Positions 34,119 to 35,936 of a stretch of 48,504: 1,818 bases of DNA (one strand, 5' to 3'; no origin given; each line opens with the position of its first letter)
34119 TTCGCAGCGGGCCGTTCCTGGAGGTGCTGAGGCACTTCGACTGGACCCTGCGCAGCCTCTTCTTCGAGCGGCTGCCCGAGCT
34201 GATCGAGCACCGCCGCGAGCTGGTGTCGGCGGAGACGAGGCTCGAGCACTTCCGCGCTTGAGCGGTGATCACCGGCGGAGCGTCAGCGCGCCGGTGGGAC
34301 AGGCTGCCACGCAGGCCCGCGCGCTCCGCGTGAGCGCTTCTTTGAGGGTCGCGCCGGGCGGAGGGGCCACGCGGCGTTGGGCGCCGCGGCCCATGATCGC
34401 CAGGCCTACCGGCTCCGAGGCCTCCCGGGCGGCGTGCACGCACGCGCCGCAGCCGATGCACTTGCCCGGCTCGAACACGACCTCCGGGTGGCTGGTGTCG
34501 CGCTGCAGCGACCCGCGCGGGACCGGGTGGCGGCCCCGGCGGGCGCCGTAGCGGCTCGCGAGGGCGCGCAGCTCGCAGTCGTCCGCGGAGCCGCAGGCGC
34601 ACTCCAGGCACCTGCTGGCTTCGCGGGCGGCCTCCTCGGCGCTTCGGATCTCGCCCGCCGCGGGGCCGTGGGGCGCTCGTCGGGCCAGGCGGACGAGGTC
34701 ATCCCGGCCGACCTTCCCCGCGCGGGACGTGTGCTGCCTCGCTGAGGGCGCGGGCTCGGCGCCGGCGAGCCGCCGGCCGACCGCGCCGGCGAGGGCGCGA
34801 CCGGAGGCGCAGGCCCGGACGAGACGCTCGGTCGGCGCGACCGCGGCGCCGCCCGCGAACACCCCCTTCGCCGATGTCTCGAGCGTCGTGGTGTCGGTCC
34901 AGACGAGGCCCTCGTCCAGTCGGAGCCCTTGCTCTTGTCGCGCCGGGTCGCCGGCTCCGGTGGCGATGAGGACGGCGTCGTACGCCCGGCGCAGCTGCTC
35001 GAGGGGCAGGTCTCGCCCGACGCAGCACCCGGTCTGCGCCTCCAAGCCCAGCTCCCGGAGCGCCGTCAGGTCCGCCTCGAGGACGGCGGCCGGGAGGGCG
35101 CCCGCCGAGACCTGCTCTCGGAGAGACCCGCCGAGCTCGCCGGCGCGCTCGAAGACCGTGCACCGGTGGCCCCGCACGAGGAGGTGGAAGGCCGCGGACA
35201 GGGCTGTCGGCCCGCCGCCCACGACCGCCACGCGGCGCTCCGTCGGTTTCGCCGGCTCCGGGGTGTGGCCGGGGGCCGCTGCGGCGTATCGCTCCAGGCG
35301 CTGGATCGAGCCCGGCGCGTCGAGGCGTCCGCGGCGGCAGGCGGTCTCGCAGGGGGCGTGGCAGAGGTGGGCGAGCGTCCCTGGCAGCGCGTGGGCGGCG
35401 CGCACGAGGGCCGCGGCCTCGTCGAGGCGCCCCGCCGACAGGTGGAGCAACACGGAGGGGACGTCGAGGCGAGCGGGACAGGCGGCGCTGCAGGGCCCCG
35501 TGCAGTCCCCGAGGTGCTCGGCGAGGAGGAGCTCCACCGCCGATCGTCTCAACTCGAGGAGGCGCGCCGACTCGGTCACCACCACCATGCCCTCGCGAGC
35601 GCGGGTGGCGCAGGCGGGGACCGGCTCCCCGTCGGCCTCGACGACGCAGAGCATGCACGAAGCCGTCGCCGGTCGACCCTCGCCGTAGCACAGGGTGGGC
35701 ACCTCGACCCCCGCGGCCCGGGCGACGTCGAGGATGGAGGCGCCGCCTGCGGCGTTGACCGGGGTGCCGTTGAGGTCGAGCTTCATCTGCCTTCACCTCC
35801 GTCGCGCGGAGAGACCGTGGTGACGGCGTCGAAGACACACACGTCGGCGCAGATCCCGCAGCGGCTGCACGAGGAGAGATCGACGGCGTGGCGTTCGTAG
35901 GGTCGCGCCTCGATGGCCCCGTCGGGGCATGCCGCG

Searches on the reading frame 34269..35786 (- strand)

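Call 27: search_protein_families(library=pfam, proteins=[window:34269-35786:-])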
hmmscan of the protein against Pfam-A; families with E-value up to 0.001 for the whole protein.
window:34269-35786:- (505 aa): 8 families
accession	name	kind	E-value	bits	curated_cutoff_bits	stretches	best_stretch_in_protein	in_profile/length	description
PF13510.11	Fer2_4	-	3.2e-14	53.2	22.8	1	3-73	6-81/82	2Fe-2S iron-sulfur cluster binding domain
PF14691.11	Fer4_20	-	2.4e-11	43.9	25.8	1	95-169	27-105/113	Dihydroprymidine dehydrogenase domain II, 4Fe-4S cluster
PF07992.20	Pyr_redox_2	-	1.2e-07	31.9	26.1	1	180-316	142-277/291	Pyridine nucleotide-disulphide oxidoreductase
PF13450.12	NAD_binding_8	-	3.2e-07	30.9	21.9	1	188-227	1-40/68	NAD(P)-binding Rossmann-like domain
PF10588.14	NADH-G_4Fe-4S_3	-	3.9e-06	26.7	27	0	80-96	1-17/40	NADH-ubiquinone oxidoreductase-G iron-sulfur binding region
PF22117.2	Fer4_Nqo3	-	0.00012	22.6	27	1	436-502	4-67/67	NADH-quinone oxidoreductase subunit 3, ferredoxin-like domain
PF00037.32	Fer4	-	0.00073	19.7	21.1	0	436-451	1-16/24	4Fe-4S binding domain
PF13459.11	Fer4_15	-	0.00098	20.2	22.4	1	436-502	1-65/66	4Fe-4S single cluster domain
